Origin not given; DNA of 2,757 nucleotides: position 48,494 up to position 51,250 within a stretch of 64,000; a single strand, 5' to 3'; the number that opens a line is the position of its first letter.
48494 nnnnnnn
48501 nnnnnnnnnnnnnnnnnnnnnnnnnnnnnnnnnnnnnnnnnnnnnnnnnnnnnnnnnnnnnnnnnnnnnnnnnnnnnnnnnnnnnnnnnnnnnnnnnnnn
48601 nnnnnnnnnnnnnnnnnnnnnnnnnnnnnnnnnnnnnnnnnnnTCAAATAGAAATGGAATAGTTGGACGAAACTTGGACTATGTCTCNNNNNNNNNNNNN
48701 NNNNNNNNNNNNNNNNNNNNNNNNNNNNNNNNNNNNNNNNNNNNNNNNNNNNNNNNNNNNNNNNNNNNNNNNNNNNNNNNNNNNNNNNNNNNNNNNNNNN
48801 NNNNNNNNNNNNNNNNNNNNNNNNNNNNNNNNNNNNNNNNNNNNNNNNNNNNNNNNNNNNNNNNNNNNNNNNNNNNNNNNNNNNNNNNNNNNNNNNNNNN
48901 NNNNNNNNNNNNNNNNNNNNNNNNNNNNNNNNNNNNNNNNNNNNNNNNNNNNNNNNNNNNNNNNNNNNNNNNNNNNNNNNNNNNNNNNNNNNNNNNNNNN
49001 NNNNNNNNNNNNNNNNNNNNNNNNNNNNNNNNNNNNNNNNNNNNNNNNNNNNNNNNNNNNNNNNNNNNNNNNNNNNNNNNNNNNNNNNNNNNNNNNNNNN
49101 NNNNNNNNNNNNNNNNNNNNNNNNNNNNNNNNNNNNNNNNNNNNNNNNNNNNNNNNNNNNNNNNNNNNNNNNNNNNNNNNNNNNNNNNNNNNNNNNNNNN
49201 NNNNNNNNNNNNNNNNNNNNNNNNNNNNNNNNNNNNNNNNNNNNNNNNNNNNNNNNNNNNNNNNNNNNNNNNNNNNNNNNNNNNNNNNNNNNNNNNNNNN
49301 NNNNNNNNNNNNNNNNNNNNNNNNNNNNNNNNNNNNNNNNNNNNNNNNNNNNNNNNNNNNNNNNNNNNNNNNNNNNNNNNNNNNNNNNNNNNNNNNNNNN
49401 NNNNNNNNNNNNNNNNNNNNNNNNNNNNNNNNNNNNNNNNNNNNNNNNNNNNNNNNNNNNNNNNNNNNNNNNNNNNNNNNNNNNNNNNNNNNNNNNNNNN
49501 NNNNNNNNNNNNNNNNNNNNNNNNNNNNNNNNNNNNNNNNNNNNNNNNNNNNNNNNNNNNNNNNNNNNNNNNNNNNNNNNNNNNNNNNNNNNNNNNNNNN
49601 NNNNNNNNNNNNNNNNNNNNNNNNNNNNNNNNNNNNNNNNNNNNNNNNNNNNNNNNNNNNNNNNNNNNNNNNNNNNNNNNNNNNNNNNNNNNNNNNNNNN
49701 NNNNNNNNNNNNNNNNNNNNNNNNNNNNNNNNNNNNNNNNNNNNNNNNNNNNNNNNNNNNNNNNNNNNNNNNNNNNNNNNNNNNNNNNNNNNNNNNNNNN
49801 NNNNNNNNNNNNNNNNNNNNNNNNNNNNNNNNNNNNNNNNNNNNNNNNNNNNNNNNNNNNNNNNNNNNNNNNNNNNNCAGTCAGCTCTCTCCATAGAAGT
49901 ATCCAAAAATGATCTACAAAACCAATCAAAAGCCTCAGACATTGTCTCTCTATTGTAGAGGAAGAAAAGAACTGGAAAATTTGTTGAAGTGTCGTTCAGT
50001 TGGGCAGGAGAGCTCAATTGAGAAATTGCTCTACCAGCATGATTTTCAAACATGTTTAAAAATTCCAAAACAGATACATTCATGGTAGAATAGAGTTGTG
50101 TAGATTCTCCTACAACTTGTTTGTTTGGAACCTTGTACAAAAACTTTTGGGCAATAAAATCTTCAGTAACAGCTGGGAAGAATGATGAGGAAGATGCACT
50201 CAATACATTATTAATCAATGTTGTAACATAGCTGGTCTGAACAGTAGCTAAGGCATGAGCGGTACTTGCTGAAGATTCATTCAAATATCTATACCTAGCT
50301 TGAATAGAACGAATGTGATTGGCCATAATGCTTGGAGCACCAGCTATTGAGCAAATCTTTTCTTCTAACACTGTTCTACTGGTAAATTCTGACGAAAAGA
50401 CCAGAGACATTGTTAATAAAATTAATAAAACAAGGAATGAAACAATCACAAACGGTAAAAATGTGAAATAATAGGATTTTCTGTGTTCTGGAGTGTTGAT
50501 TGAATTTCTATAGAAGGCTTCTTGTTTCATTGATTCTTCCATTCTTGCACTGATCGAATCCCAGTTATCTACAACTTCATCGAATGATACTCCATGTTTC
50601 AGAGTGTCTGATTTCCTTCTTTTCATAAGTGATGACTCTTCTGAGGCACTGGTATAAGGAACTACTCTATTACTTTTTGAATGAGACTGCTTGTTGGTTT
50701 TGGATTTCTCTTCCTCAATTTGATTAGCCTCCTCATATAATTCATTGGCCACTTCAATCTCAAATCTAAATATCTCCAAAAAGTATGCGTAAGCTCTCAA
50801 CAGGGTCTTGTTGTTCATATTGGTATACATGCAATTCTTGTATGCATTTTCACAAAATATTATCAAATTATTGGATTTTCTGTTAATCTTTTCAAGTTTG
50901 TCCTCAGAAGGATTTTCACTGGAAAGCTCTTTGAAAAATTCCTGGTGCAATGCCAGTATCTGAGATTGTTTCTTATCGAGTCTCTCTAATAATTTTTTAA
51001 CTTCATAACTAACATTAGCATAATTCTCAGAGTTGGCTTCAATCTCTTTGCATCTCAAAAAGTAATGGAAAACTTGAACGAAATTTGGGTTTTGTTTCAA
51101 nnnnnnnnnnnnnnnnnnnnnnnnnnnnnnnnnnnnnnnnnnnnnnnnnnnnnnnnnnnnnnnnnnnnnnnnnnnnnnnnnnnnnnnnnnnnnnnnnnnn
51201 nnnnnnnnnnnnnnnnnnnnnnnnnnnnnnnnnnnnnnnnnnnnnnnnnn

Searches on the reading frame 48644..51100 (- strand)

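Call 75: search_protein_families(library=pfam, proteins=[window:48644-51100:-], max_evalue=0.001)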
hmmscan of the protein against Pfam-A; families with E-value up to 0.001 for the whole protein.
window:48644-51100:- (818 aa): 1 family
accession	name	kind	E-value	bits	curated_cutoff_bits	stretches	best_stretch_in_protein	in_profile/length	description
PF25474.1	TPR_TmcB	-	1e-11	45.2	27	1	17-134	6-124/125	TmcB, TPR repeats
